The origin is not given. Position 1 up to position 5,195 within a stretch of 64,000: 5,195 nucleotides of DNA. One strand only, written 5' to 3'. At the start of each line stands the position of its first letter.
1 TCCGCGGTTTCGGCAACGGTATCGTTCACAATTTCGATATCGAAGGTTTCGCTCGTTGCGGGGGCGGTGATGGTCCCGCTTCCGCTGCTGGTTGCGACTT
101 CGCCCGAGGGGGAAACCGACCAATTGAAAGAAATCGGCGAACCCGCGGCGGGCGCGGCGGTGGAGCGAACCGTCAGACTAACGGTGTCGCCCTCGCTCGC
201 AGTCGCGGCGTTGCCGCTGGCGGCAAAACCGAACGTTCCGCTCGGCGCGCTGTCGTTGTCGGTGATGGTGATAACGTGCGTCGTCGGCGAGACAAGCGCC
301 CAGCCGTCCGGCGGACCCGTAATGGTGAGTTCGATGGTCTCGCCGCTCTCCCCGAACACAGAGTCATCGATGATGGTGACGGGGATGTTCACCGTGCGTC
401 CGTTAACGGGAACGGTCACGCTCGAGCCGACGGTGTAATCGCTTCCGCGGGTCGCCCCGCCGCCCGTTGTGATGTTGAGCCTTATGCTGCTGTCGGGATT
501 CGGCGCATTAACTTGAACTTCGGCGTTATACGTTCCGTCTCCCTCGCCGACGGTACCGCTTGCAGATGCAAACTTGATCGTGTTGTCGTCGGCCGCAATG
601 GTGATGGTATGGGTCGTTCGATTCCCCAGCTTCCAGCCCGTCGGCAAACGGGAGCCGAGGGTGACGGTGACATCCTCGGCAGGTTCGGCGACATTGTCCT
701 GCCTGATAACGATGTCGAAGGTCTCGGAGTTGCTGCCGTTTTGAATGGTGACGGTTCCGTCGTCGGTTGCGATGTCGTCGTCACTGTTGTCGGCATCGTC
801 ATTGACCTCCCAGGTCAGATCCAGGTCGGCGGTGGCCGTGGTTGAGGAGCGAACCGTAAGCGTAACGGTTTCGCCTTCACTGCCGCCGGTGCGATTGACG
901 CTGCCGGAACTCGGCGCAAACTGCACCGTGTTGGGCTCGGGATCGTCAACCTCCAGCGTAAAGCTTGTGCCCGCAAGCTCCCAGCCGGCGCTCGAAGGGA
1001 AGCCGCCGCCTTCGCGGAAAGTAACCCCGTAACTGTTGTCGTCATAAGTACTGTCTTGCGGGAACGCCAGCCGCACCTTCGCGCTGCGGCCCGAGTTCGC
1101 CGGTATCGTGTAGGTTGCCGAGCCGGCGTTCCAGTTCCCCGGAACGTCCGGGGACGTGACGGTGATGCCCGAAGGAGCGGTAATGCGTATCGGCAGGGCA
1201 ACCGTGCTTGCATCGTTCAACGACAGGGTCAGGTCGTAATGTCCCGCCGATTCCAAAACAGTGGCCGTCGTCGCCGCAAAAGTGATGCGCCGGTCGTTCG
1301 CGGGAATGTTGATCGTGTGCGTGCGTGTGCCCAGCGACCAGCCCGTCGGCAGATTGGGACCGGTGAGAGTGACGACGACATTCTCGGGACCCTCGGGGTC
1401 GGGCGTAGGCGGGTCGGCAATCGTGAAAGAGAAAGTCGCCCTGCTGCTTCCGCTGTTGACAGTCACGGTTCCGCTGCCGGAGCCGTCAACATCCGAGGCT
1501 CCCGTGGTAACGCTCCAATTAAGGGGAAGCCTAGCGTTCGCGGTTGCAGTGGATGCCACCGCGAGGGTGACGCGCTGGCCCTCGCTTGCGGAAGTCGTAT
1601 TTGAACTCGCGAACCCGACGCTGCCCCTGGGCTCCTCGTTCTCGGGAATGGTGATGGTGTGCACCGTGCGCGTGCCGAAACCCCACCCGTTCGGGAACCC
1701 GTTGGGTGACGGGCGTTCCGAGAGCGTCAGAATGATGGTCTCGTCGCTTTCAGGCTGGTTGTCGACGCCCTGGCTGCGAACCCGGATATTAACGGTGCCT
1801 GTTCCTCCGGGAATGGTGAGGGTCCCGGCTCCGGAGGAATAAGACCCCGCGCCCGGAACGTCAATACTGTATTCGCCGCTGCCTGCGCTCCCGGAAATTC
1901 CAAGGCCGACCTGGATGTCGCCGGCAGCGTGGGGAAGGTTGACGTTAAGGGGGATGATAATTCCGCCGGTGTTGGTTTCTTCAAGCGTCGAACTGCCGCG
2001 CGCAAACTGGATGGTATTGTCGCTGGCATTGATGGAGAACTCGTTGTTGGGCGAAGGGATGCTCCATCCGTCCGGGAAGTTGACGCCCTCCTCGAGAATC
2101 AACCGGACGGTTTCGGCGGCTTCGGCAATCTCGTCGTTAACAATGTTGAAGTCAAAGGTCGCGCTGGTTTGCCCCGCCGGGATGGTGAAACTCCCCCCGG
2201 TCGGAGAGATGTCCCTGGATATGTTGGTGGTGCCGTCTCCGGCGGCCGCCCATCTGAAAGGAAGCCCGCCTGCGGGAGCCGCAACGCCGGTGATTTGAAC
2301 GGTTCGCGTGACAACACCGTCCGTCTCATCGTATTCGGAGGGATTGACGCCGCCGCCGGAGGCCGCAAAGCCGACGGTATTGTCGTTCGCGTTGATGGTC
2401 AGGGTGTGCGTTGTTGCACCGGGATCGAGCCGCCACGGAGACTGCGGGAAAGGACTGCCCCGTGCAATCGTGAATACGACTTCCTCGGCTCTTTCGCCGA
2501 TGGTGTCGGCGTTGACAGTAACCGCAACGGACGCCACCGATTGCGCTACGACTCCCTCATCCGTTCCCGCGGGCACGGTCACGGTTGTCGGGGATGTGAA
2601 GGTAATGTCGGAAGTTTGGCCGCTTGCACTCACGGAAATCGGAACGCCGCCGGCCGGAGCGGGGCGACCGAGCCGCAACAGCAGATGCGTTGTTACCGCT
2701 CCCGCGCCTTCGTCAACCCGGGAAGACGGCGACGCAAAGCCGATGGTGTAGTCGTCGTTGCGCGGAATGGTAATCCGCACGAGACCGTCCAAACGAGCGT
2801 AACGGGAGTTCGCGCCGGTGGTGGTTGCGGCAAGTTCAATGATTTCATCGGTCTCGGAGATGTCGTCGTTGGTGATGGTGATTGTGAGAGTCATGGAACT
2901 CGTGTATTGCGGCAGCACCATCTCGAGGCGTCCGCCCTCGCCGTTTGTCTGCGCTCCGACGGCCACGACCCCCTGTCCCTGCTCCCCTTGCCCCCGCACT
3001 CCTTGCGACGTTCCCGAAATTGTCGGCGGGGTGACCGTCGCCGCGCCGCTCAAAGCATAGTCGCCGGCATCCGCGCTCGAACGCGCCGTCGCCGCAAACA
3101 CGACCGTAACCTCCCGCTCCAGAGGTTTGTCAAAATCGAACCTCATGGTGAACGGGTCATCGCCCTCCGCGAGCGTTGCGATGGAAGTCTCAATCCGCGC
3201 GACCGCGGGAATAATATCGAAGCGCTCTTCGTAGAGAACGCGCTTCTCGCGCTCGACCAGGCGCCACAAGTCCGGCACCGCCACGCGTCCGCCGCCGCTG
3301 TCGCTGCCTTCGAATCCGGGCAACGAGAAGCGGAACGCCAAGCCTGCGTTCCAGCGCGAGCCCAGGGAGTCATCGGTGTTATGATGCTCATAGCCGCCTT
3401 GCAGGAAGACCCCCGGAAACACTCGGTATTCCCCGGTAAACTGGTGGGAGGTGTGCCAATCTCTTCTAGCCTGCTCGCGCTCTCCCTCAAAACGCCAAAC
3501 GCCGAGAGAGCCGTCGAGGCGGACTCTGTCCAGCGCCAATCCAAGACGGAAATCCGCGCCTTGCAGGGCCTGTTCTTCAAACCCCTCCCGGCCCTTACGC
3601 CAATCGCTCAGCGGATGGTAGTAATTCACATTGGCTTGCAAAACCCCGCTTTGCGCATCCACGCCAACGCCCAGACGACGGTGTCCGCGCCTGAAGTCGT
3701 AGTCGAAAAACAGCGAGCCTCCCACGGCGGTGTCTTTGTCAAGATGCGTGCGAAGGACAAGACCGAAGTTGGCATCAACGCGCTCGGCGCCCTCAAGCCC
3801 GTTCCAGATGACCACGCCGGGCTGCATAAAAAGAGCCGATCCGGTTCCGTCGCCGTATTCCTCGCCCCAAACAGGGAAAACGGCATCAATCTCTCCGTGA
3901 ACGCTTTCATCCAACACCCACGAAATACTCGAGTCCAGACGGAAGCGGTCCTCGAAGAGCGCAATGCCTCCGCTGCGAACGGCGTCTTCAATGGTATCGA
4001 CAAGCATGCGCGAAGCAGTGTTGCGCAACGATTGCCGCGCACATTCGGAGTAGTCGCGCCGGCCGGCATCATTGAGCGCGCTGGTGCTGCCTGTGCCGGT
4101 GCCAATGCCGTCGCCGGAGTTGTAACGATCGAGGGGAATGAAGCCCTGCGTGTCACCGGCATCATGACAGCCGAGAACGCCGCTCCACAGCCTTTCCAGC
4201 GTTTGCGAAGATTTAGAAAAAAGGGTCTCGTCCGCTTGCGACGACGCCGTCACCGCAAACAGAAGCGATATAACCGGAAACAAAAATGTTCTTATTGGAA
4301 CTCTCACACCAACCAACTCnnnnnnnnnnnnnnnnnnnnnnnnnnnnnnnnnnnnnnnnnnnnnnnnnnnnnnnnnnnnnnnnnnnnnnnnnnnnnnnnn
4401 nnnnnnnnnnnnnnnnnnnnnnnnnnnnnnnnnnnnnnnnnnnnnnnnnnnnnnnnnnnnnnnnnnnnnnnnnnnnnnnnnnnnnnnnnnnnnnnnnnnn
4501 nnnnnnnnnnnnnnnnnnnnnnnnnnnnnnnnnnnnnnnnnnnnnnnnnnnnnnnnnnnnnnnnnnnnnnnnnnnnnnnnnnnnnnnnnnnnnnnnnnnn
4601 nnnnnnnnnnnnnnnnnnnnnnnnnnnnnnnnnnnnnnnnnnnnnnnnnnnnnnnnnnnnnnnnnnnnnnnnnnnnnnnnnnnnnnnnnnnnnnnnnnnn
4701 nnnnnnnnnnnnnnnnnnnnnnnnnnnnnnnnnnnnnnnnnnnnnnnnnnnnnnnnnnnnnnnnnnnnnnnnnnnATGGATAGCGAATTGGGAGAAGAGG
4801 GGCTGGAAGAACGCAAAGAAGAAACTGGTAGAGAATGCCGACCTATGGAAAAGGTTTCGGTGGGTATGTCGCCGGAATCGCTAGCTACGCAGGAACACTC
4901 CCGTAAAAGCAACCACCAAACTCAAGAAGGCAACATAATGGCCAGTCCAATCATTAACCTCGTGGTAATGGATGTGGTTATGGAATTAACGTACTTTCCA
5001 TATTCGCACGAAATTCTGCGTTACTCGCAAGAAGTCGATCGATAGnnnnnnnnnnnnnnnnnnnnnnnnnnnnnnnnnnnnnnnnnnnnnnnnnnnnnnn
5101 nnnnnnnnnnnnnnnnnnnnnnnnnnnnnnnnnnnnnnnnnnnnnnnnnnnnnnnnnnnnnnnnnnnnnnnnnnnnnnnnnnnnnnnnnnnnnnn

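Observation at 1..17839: Accessory locus stacking two type Ve (inverse) and two type Va (classical) autotransporters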

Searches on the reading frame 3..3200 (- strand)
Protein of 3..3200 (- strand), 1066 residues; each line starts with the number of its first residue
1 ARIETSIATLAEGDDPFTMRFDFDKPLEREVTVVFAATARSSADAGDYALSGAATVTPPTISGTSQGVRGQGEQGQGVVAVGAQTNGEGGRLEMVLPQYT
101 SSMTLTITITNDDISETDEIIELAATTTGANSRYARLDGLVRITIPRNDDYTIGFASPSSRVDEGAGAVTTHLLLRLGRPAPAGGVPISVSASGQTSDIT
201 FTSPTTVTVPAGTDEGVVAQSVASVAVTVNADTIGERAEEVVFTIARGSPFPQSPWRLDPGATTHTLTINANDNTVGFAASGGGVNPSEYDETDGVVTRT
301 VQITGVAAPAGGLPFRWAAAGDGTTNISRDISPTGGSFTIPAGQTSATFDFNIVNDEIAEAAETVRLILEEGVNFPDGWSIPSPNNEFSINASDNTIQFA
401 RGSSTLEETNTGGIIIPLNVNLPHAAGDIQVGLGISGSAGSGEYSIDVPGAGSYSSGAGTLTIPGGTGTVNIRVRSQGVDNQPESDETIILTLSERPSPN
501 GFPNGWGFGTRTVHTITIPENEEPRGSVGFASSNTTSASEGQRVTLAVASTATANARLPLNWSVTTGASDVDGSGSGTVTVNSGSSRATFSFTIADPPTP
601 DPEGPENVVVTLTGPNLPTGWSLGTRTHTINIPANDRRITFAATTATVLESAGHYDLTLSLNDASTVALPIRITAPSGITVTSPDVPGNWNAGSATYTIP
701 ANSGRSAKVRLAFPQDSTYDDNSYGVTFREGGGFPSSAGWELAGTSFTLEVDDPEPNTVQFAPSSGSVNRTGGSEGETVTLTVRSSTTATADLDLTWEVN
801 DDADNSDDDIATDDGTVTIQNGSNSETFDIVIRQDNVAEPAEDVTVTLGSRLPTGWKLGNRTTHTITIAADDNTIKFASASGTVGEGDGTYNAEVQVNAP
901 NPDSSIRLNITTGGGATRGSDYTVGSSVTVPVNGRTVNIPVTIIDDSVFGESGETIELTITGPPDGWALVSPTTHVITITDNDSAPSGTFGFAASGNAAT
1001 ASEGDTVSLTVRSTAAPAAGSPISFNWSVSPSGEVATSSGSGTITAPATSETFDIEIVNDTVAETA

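Call 12: search_protein_families(library=pfam, proteins=[window:3-3200:-], max_evalue=1)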
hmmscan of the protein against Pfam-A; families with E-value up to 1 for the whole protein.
window:3-3200:- (1066 aa): 5 families
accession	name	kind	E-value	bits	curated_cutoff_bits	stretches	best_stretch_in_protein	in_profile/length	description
PF03160.20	Calx-beta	-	9.4e-22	77.7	27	3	871-983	4-119/119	Calx-beta domain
PF16397.10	DUF5006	-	0.001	18.7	34.1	0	739-847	129-229/263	Domain of unknown function (DUF5006)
PF13927.12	Ig_3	-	0.0017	19.2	30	1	773-821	13-63/78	Immunoglobulin domain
PF00047.31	ig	-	0.04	14.7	21.8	1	774-818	6-49/81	Immunoglobulin domain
PF16283.10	DUF4929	-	0.059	12.7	28.3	1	777-855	22-102/374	Domain of unknown function (DUF4929)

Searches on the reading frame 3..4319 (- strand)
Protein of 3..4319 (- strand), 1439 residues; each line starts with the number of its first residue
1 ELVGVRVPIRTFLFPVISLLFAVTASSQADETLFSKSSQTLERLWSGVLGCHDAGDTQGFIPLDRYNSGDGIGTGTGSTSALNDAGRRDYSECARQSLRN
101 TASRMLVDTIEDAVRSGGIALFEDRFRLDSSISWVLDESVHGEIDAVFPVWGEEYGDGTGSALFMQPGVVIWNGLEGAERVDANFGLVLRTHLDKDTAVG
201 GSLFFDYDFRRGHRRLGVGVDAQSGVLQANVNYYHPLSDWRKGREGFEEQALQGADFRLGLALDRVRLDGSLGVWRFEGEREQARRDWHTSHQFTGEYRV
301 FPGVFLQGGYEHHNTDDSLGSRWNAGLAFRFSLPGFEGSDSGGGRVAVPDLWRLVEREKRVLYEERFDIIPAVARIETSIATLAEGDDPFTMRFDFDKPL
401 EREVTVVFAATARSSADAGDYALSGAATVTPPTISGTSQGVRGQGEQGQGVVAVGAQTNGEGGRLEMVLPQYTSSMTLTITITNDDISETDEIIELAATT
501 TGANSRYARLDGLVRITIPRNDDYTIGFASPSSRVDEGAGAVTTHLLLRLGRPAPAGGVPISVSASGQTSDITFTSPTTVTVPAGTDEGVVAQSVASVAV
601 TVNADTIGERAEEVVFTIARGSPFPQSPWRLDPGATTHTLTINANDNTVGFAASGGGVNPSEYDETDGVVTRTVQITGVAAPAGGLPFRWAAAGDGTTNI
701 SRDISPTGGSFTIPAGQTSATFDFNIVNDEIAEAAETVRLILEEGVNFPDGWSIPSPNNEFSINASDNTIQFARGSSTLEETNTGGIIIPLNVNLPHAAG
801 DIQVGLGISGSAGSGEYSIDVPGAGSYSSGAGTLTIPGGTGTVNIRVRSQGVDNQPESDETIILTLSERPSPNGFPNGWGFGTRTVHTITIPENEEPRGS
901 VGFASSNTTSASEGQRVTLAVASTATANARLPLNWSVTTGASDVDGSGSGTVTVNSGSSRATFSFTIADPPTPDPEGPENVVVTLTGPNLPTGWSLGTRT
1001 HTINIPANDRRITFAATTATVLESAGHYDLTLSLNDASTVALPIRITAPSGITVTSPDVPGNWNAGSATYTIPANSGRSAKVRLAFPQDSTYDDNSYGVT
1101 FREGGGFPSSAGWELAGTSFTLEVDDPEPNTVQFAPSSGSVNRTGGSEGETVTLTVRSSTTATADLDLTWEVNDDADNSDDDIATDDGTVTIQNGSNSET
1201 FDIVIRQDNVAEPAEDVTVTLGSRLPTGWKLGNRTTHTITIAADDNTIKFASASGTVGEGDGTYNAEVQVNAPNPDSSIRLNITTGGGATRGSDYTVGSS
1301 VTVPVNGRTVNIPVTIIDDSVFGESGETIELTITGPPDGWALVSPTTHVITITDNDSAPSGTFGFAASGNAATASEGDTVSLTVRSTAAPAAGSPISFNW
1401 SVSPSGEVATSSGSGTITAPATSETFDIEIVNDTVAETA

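Call 8: search_protein_families(library=pfam, proteins=[window:3-4319:-], max_evalue=0.01)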
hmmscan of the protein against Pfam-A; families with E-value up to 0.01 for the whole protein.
window:3-4319:- (1439 aa): 4 families
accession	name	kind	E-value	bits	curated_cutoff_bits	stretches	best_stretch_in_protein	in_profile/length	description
PF03160.20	Calx-beta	-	2.5e-20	73.1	27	2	1244-1356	4-119/119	Calx-beta domain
PF11924.14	IAT_beta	-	5.9e-16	59.3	22.3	1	162-281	78-194/279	Inverse autotransporter, beta-domain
PF16397.10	DUF5006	-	0.0062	16.1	34.1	0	1112-1220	129-229/263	Domain of unknown function (DUF5006)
PF13927.12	Ig_3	-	0.0086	17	30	0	1146-1194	13-63/78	Immunoglobulin domain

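Call 9: search_protein_families(library=ncbifam, proteins=[window:3-4319:-], max_evalue=0.01)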
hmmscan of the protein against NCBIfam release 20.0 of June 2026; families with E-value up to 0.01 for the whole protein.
window:3-4319:- (1439 aa): 7 families
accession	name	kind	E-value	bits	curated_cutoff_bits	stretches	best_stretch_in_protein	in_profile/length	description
NF033423.1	inverse_SinH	equivalog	2.6e-17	62.4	999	1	179-258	153-233/730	intimin-like inverse autotransporter SinH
NF040980.1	Ve_Inv_Crono_N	equivalog_domain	3.4e-08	32.9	710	1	157-257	125-222/350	inverse autotransporter invasin Inv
NF007556.1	PRK10177.1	equivalog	2e-06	26.7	508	1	183-257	156-229/454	YchO/YchP family invasin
NF040981.1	Ve_YrIlm_NTERM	equivalog_domain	0.00018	20.2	750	1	179-260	206-288/477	YrIlm family inverse autotransporter adhesin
NF040979.1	Ve_Ilp_Nterm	equivalog_domain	0.0002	19.9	1125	1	158-260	233-331/550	inverse autotransporter adhesin Ilp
TIGR00845.1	caca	equivalog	0.00069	17.5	679.85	0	1244-1327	391-478/921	sodium/calcium exchanger 1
NF033627.3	intimin_all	equivalog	0.0068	14.2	1400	0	180-259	254-334/939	intimin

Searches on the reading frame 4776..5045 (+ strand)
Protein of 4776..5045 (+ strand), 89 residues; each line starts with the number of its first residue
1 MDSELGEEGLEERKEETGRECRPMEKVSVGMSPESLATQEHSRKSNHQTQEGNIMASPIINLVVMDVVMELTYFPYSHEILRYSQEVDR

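Call 87: search_protein_families(library=pfam, proteins=[window:4776-5045:+], max_evalue=0.01)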
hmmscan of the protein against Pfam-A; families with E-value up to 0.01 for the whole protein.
window:4776-5045:+ (89 aa): 0 families
